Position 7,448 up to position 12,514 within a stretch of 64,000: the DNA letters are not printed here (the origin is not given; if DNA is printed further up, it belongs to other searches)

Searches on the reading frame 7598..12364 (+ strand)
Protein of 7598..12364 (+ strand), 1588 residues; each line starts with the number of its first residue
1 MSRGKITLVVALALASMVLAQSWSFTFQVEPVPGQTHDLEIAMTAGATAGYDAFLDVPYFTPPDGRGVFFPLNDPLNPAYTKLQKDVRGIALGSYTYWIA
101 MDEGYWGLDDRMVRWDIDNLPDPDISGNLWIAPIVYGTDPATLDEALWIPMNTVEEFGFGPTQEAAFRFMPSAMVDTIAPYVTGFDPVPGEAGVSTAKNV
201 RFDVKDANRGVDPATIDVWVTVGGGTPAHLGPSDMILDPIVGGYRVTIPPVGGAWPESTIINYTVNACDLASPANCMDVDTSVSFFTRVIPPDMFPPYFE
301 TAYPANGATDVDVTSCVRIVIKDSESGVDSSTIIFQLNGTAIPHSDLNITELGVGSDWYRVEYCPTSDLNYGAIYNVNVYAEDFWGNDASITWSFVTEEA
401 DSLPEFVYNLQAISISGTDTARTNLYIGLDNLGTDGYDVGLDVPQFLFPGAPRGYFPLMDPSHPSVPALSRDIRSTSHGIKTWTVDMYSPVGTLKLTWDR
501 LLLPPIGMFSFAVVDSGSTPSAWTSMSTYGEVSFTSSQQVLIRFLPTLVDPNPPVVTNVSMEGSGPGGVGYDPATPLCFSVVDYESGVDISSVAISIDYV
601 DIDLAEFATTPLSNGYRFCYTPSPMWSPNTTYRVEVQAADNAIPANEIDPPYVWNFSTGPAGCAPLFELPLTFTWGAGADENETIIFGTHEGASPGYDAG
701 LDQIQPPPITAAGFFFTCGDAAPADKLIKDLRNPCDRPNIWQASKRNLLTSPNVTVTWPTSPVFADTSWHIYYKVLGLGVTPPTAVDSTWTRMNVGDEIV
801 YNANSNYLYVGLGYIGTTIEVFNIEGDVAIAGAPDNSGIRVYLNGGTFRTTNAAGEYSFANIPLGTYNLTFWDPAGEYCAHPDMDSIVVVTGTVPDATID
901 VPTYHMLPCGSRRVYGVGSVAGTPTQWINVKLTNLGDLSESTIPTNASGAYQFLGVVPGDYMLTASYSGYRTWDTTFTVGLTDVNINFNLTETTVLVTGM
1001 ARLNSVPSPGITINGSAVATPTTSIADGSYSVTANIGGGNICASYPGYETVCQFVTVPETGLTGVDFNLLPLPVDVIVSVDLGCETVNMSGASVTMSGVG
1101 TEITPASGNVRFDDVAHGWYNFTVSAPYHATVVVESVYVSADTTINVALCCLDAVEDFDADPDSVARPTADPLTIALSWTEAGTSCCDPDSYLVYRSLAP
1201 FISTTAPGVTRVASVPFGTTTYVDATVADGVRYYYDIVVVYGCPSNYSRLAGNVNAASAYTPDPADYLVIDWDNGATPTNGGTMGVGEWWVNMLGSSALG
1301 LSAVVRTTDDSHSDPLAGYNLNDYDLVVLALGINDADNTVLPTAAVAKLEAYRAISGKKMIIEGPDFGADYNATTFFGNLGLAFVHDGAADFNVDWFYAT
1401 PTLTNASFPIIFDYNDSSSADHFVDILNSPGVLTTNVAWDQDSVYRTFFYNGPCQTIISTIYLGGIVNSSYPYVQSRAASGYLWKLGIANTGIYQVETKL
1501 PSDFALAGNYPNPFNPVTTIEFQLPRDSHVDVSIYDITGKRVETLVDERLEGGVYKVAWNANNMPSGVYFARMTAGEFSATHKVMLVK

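Call 56: search_protein_families(library=pfam, proteins=[window:7598-12364:+], max_evalue=0.001)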
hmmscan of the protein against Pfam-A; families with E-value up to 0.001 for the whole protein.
window:7598-12364:+ (1588 aa): 7 families
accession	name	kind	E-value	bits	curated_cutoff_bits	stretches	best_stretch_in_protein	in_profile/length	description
PF13620.12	CarboxypepD_reg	-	3.5e-22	79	32.3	2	921-990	10-81/82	Carboxypeptidase regulatory-like domain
PF13205.12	Big_5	-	4.4e-12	47.1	23.6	1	296-397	4-105/105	Bacterial Ig-like domain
PF18962.6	Por_Secre_tail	-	9.8e-11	42.2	27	1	1510-1585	2-74/75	Secretion system C-terminal sorting domain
PF13715.12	CarbopepD_reg_2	-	2e-10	41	32.2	1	945-996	30-82/88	CarboxypepD_reg-like domain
PF17210.9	SdrD_B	-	1.2e-09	38.8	29.7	0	926-970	25-70/112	SdrD B-like domain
PF17802.7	SpaA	-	8e-08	32.8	23.1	0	939-987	32-84/91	Prealbumin-like fold domain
PF13860.13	FlgD_ig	-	1.5e-05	25.3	27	1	1519-1575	13-75/79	FlgD Ig-like domain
